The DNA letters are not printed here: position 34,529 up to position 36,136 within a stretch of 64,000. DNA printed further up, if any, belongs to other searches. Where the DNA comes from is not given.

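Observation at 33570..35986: Stand-alone NHEJ LigD polymerase domain divergently paired with a type IB topoisomerase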

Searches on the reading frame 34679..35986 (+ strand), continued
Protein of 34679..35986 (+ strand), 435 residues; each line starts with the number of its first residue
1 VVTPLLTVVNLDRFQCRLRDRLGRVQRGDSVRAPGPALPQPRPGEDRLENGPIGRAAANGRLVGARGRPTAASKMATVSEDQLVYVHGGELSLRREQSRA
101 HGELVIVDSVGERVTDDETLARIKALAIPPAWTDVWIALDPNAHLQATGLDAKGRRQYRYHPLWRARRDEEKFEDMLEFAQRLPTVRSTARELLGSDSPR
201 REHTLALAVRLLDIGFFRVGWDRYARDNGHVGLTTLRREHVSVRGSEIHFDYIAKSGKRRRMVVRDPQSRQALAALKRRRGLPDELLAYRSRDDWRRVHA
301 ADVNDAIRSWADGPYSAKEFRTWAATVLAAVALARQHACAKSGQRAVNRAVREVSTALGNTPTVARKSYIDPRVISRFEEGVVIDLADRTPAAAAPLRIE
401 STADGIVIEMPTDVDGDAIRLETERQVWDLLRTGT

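Call 71: get_annotated_region(hit=H60, flank=7000)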
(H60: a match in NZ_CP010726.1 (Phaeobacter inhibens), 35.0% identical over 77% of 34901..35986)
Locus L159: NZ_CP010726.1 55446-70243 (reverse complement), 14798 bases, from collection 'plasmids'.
description: Phaeobacter inhibens strain P88 plasmid pP88_a, complete sequence
organism: Phaeobacter inhibens (NCBI taxid 221822)
taxonomy: Bacteria; Pseudomonadota; Alphaproteobacteria; Rhodobacterales; Roseobacteraceae; Phaeobacter; Phaeobacter inhibens
host: -; source: cell culture,clam larvae aquaculture; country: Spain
typing (MOB-suite, as given by PLSDB): non-mobilizable; replicon rep_cluster_377
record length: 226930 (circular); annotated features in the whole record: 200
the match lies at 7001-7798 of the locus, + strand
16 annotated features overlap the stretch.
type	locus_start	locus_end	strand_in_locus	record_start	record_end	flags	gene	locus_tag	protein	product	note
CDS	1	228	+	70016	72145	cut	-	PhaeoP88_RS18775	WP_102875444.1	YjbH domain-containing protein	-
CDS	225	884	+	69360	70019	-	-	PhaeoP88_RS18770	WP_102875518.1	YjbF family lipoprotein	-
CDS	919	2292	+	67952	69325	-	-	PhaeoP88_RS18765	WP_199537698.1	polysaccharide biosynthesis/export family protein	GO:0015774 - polysaccharide transport [Evidence IEA]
CDS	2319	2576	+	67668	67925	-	-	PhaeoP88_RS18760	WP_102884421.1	hypothetical protein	-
CDS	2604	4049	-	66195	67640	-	-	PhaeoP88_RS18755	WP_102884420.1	UdgX family uracil-DNA binding protein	-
CDS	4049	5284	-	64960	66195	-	-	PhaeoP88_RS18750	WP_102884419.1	putative DNA modification/repair radical SAM protein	-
CDS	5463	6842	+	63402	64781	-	-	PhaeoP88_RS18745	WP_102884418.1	NAD-dependent succinate-semialdehyde dehydrogenase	-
CDS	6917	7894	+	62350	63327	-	-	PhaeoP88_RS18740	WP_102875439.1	DNA topoisomerase IB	-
CDS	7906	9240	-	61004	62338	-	-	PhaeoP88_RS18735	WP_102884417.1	MATE family efflux transporter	GO:0009410 - response to xenobiotic stimulus [Evidence IEA]; GO:0006855 - xenobiotic transmembrane transport [Evidence ...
CDS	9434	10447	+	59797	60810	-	-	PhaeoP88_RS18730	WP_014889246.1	ligase-associated DNA damage response exonuclease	-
CDS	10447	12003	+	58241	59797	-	-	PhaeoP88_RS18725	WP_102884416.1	cisplatin damage response ATP-dependent DNA ligase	GO:0006310 - DNA recombination [Evidence IEA]; GO:0006281 - DNA repair [Evidence IEA]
CDS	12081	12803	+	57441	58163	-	-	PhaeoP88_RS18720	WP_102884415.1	tryptophan-rich sensory protein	-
CDS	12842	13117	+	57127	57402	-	-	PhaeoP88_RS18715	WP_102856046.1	type II toxin-antitoxin system ParD family antitoxin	GO:0051983 - regulation of chromosome segregation [Evidence IEA]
CDS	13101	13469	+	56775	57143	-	-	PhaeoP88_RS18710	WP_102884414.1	type II toxin-antitoxin system RelE/ParE family toxin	GO:0030541 - plasmid partitioning [Evidence IEA]; GO:0051290 - protein heterotetramerization [Evidence IEA]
CDS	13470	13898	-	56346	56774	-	-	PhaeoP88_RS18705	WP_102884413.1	helix-turn-helix domain-containing protein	-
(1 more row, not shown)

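Call 72: get_annotated_region(hit=H34, flank=7000)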
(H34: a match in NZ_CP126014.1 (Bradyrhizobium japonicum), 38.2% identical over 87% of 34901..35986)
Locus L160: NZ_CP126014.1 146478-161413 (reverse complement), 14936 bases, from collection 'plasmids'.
description: Bradyrhizobium japonicum strain S11L-Bj plasmid pS11L-1, complete sequence
organism: Bradyrhizobium japonicum (NCBI taxid 375)
taxonomy: Bacteria; Pseudomonadota; Alphaproteobacteria; Hyphomicrobiales; Nitrobacteraceae; Bradyrhizobium; Bradyrhizobium japonicum
host: -; source: Glycine max,soybean,root nodule; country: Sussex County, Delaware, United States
typing (MOB-suite, as given by PLSDB): conjugative; replicon rep_cluster_506; relaxase MOBP; mating-pair formation MPF_T
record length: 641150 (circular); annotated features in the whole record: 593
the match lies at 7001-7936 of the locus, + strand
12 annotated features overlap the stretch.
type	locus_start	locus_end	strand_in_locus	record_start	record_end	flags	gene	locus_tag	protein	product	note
CDS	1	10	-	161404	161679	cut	-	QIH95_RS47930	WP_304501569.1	hypothetical protein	-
CDS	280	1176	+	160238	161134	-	-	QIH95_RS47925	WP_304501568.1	3'-5' exonuclease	-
CDS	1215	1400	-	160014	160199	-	-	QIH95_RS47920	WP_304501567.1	DUF3606 domain-containing protein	-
CDS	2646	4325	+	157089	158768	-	-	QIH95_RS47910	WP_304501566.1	DNA polymerase/3'-5' exonuclease PolX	-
CDS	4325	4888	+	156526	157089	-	-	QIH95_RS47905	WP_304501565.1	MOSC domain-containing protein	-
CDS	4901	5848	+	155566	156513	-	ligD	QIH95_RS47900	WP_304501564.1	non-homologous end-joining DNA ligase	GO:0006310 - DNA recombination [Evidence IEA]; GO:0006281 - DNA repair [Evidence IEA]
CDS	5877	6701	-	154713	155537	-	-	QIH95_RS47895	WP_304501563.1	ribonuclease HII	-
CDS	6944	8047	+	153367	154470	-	-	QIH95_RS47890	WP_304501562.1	DNA topoisomerase IB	-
CDS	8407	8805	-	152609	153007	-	-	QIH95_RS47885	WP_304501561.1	hypothetical protein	-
CDS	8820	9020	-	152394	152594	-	-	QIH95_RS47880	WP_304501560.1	hypothetical protein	-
CDS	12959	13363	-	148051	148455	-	-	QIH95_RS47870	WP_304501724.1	hypothetical protein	-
CDS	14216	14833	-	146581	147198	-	-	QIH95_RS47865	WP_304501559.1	NYN domain-containing protein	-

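Call 74: get_annotated_region(hit=H46, flank=4000)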
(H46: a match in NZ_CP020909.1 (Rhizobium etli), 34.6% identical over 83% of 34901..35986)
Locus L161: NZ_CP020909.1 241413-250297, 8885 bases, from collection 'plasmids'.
description: Rhizobium etli strain NXC12 plasmid pRetNXC12c, complete sequence
organism: Rhizobium etli (NCBI taxid 29449)
taxonomy: Bacteria; Pseudomonadota; Alphaproteobacteria; Hyphomicrobiales; Rhizobiaceae; Rhizobium; Rhizobium etli
host: -; source: Phaseolus vulgaris,cell culture; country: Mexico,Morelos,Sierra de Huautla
typing (MOB-suite, as given by PLSDB): non-mobilizable
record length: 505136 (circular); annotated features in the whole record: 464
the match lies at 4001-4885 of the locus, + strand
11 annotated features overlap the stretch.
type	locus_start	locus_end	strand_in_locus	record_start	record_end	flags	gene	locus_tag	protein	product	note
CDS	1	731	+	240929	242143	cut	-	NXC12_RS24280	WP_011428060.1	MFS transporter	GO:0055085 - transmembrane transport [Evidence IEA]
CDS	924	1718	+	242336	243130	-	-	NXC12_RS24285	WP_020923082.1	SDR family NAD(P)-dependent oxidoreductase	-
CDS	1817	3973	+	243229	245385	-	glgX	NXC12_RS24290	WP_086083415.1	glycogen debranching protein GlgX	GO:0005980 - glycogen catabolic process [Evidence IEA]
CDS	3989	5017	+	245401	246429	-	-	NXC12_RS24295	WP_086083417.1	DNA topoisomerase IB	-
CDS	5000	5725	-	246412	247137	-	-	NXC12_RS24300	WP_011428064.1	glutathione S-transferase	GO:0006749 - glutathione metabolic process [Evidence IEA]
CDS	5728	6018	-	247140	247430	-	-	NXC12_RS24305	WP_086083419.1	DUF3175 domain-containing protein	-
CDS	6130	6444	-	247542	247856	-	-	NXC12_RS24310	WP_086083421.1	plasmid stabilization protein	-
CDS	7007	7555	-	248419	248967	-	-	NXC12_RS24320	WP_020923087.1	hypothetical protein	-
CDS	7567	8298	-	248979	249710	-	-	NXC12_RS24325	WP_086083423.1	ABC transporter permease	-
CDS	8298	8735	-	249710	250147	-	-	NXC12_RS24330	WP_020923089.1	YqaA family protein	-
CDS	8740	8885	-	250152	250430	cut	-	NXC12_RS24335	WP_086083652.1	metal-sensing transcriptional repressor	-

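Call 75: get_annotated_region(hit=H55, flank=4000)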
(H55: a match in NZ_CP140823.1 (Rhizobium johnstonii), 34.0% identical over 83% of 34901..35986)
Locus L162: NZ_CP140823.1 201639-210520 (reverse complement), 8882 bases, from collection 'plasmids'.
description: Rhizobium johnstonii strain TP5 plasmid pRlX4, complete sequence
organism: Rhizobium johnstonii (NCBI taxid 3019933)
taxonomy: Bacteria; Pseudomonadota; Alphaproteobacteria; Hyphomicrobiales; Rhizobiaceae; Rhizobium; Rhizobium johnstonii
host: -; source: Trifolium pratense,whole organism; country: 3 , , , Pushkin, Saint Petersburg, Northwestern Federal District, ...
typing (MOB-suite, as given by PLSDB): conjugative; relaxase MOBQ; mating-pair formation MPF_T
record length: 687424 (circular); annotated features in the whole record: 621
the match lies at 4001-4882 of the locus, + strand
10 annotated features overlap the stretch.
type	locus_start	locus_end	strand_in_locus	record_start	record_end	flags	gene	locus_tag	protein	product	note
CDS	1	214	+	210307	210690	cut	-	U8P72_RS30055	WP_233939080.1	hypothetical protein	-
CDS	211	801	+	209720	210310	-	-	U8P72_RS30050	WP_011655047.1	hypothetical protein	-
CDS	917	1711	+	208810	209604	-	-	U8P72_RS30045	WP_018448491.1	SDR family NAD(P)-dependent oxidoreductase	-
CDS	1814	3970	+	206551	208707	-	glgX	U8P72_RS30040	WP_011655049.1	glycogen debranching protein GlgX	GO:0005980 - glycogen catabolic process [Evidence IEA]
CDS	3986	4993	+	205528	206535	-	-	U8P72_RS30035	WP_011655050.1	DNA topoisomerase IB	-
CDS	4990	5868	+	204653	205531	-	ligD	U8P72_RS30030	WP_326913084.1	non-homologous end-joining DNA ligase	-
CDS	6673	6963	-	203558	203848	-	-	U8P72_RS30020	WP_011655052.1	DUF3175 domain-containing protein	-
CDS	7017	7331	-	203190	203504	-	-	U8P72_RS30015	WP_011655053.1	hypothetical protein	-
CDS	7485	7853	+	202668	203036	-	-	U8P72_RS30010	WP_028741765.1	hypothetical protein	-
CDS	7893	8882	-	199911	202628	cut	-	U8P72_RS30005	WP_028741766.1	response regulator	GO:0000160 - phosphorelay signal transduction system [Evidence IEA]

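Call 76: get_annotated_region(hit=H33, flank=5000)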
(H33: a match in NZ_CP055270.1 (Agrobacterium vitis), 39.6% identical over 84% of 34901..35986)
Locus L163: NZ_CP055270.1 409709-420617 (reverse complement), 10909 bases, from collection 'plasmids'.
description: Agrobacterium vitis strain F2/5 plasmid pAvF25a, complete sequence
organism: Agrobacterium vitis (NCBI taxid 373)
taxonomy: Bacteria; Pseudomonadota; Alphaproteobacteria; Hyphomicrobiales; Rhizobiaceae; Agrobacterium; Agrobacterium vitis
host: -; source: Vitis vinifera; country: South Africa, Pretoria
typing (MOB-suite, as given by PLSDB): non-mobilizable; replicon rep_cluster_287
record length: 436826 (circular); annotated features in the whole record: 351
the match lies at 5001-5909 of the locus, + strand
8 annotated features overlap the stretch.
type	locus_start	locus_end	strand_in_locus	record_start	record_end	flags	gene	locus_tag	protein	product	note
CDS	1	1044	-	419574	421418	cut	-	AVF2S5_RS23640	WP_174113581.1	ABC transporter ATP-binding protein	-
CDS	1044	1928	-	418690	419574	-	-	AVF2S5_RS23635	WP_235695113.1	ABC transporter permease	-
CDS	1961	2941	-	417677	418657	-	-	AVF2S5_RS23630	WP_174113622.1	ABC transporter permease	GO:0055085 - transmembrane transport [Evidence IEA]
CDS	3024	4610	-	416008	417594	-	-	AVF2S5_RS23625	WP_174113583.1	ABC transporter substrate-binding protein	-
CDS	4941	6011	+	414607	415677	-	-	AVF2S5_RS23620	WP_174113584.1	DNA topoisomerase IB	-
CDS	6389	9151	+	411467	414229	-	-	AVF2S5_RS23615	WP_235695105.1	autotransporter domain-containing protein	-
CDS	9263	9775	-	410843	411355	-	-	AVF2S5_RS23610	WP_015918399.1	hypothetical protein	-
CDS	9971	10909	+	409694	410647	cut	-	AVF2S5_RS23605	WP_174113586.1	DUF1403 family protein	-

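Call 77: get_annotated_region(hit=H45, flank=5000)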
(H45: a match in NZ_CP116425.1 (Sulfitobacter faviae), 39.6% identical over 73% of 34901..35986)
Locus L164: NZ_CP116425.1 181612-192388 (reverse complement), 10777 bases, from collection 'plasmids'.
description: Sulfitobacter faviae strain SCSIO W_1865 plasmid unnamed2, complete sequence
organism: Sulfitobacter faviae (NCBI taxid 1775881)
taxonomy: Bacteria; Pseudomonadota; Alphaproteobacteria; Rhodobacterales; Roseobacteraceae; Sulfitobacter; Sulfitobacter faviae
host: -; source: Hexacorallia,culture,Cold water coral; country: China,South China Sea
typing (MOB-suite, as given by PLSDB): non-mobilizable
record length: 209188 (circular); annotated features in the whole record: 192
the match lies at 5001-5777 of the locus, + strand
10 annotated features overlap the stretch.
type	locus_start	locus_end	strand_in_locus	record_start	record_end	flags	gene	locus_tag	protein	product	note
CDS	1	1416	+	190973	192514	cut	-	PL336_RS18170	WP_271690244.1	indolepyruvate oxidoreductase subunit beta family protein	-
CDS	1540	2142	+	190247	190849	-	-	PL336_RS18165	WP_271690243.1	LysE family transporter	GO:0006865 - amino acid transport [Evidence IEA]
CDS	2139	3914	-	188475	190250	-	-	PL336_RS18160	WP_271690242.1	glycoside hydrolase family 15 protein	-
CDS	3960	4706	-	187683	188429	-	otsB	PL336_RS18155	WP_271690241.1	trehalose-phosphatase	GO:0005992 - trehalose biosynthetic process [Evidence IEA]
CDS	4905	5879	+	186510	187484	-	-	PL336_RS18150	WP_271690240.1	DNA topoisomerase IB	-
CDS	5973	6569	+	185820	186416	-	-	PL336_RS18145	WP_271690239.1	exopolysaccharide biosynthesis protein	-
CDS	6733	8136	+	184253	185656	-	-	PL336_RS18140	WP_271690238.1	trehalose-6-phosphate synthase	GO:0005992 - trehalose biosynthetic process [Evidence IEA]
CDS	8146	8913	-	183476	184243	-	-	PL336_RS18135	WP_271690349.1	DeoR/GlpR family DNA-binding transcription regulator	-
CDS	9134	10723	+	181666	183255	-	glpD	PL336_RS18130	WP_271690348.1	glycerol-3-phosphate dehydrogenase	GO:0006072 - glycerol-3-phosphate metabolic process [Evidence IEA]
CDS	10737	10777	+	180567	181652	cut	-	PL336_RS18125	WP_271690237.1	ABC transporter ATP-binding protein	-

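Call 78: get_annotated_region(hit=H47, flank=5000)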
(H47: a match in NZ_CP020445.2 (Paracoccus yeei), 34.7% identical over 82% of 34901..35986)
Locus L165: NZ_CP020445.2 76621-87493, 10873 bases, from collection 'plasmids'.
description: Paracoccus yeei strain FDAARGOS_252 plasmid unnamed5, complete sequence
organism: Paracoccus yeei (NCBI taxid 147645)
taxonomy: Bacteria; Pseudomonadota; Alphaproteobacteria; Rhodobacterales; Paracoccaceae; Paracoccus; Paracoccus yeei
host: -; source: Homo sapiens,Urine suprapubic aspirate; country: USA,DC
typing (MOB-suite, as given by PLSDB): non-mobilizable; replicon rep_cluster_969
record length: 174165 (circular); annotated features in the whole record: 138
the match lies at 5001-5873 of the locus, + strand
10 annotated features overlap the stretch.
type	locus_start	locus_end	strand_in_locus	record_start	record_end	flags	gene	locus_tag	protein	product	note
CDS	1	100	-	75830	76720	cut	-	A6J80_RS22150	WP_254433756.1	sugar phosphate isomerase/epimerase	-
CDS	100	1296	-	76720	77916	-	-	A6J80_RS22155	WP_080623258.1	FAD-dependent oxidoreductase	-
CDS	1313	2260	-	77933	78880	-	-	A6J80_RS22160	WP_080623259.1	substrate-binding domain-containing protein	-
CDS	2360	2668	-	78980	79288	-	-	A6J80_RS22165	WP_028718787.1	MocE family 2Fe-2S type ferredoxin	-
CDS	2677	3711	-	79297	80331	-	-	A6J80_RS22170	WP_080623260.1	sterol desaturase family protein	GO:0006629 - lipid metabolic process [Evidence IEA]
CDS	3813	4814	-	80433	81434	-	-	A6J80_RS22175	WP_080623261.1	LacI family DNA-binding transcriptional regulator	-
CDS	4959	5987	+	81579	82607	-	-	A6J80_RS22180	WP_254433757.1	DNA topoisomerase IB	-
CDS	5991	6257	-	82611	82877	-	-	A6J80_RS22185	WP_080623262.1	hypothetical protein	-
CDS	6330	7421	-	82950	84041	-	-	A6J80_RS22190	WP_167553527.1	YihY/virulence factor BrkB family protein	-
CDS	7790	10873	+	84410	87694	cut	-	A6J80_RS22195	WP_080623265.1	transporter substrate-binding domain-containing protein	-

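Call 79: get_annotated_region(hit=H9, flank=5000)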
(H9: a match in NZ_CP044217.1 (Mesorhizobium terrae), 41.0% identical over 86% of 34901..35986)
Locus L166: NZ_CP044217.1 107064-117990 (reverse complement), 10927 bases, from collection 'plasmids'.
description: Mesorhizobium terrae strain NIBRBAC000500504 plasmid unnamed, complete sequence
organism: Mesorhizobium terrae (NCBI taxid 2725666)
taxonomy: Bacteria; Pseudomonadota; Alphaproteobacteria; Hyphomicrobiales; Phyllobacteriaceae; Mesorhizobium; Mesorhizobium terrae
host: -; source: soil,soil; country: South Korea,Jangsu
typing (MOB-suite, as given by PLSDB): mobilizable; replicon rep_cluster_2428; relaxase MOBP
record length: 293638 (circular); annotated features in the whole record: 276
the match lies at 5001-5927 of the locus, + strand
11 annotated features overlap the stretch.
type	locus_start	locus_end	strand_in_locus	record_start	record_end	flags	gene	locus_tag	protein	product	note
CDS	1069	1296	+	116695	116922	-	-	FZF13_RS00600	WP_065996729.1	hypothetical protein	-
CDS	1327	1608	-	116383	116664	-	-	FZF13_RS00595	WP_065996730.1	hypothetical protein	-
CDS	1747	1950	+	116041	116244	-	-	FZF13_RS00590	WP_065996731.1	CsbD family protein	-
CDS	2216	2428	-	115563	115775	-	-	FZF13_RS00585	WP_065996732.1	hypothetical protein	-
CDS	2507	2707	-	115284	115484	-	-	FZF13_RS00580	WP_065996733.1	DUF3606 domain-containing protein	-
CDS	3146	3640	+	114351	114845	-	-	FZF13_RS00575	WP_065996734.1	hypothetical protein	-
CDS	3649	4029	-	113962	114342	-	-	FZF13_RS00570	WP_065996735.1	low affinity iron permease family protein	-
CDS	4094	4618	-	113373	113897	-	-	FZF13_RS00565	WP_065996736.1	ferritin-like domain-containing protein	-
CDS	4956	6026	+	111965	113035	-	-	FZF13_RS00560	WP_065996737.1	DNA topoisomerase IB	-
CDS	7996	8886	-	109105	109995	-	-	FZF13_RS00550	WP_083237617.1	hypothetical protein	-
CDS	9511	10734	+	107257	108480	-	-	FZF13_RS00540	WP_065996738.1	FAD-binding oxidoreductase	-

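Call 87: search_protein_families(library=pfam, proteins=[L158:7990-8868:+, L160:4901-5848:+, L011:8982-9902:+, L019:718-1704:+, L015:11874-13004:+, L071:11466-11858:+, L032:7676-8641:+, L138:2345-2917:+, L146:487-1320:+, L060:14013-15500:+], max_evalue=0.0001)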
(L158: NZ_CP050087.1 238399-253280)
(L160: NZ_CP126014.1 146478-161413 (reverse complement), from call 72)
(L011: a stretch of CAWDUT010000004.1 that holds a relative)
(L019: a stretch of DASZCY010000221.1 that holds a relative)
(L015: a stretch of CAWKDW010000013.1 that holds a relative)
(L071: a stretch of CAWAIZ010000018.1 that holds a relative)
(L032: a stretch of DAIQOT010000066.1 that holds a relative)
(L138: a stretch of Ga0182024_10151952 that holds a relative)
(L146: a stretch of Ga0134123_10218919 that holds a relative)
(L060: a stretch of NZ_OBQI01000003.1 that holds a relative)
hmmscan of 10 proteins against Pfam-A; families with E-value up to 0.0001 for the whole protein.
L158:7990-8868:+ (292 aa): 1 family
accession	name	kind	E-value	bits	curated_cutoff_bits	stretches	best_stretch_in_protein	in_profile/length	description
PF21686.3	LigD_Prim-Pol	-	1.2e-90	304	27.4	1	27-281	1-254/254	LigD, primase-polymerase domain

L160:4901-5848:+ (315 aa): 2 families
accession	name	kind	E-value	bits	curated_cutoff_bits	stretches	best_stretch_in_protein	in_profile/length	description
PF01068.26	DNA_ligase_A_M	-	2.1e-32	112.9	26.2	1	13-190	1-204/204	ATP dependent DNA ligase domain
PF04679.21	DNA_ligase_A_C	-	1.3e-31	109.3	27.5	1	209-301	2-94/94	ATP dependent DNA ligase C terminal region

L011:8982-9902:+ (306 aa): 1 family
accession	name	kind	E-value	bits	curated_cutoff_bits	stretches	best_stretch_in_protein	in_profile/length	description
PF02735.22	Ku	-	1.2e-54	185.5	25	1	22-206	1-190/190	Ku70/Ku80 beta-barrel domain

L019:718-1704:+ (328 aa): 1 family
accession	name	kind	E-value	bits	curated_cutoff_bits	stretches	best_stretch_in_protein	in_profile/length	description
PF02735.22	Ku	-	4.4e-54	183.7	25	1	11-194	1-190/190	Ku70/Ku80 beta-barrel domain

L015:11874-13004:+ (376 aa): 1 family
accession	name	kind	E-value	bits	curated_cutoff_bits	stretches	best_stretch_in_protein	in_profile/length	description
PF21686.3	LigD_Prim-Pol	-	2.4e-87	293.2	27.4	1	107-364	1-254/254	LigD, primase-polymerase domain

L071:11466-11858:+ (130 aa): 1 family
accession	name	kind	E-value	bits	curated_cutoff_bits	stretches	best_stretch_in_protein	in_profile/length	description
PF13298.12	LigD_N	-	9.5e-19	68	31.1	1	22-112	1-106/107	DNA Ligase D 3'-phosphoesterase domain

L032:7676-8641:+ (321 aa): 3 families
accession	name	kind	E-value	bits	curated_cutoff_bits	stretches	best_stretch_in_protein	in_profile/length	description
PF01068.26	DNA_ligase_A_M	-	2.5e-31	109.4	26.2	1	15-191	15-204/204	ATP dependent DNA ligase domain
PF04679.21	DNA_ligase_A_C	-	1.6e-28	99.4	27.5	1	210-302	2-94/94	ATP dependent DNA ligase C terminal region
PF09414.15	RNA_ligase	-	1.3e-07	32.3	27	1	22-191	3-171/171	RNA ligase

L138:2345-2917:+ (191 aa): 1 family
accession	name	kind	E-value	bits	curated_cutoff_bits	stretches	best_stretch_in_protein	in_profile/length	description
PF13298.12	LigD_N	-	1.3e-45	154.4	31.1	1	35-141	1-107/107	DNA Ligase D 3'-phosphoesterase domain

L146:487-1320:+ (278 aa): 3 families
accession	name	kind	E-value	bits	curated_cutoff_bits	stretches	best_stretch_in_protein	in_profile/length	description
PF04679.21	DNA_ligase_A_C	-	9.7e-24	84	27.5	1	178-269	4-94/94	ATP dependent DNA ligase C terminal region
PF01068.26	DNA_ligase_A_M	-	2.8e-21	76.6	26.2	2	78-157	116-204/204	ATP dependent DNA ligase domain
PF01331.24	mRNA_cap_enzyme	-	2.2e-05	24.8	29.6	0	22-106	22-119/194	mRNA capping enzyme, catalytic domain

L060:14013-15500:+ (495 aa): 3 families
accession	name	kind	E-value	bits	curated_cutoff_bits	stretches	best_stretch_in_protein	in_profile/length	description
PF13298.12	LigD_N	-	2.5e-35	121.3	31.1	1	58-153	6-107/107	DNA Ligase D 3'-phosphoesterase domain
PF01068.26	DNA_ligase_A_M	-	6e-30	104.9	26.2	1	197-373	19-204/204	ATP dependent DNA ligase domain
PF04679.21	DNA_ligase_A_C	-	1.7e-27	96.1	27.5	1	392-485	1-93/94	ATP dependent DNA ligase C terminal region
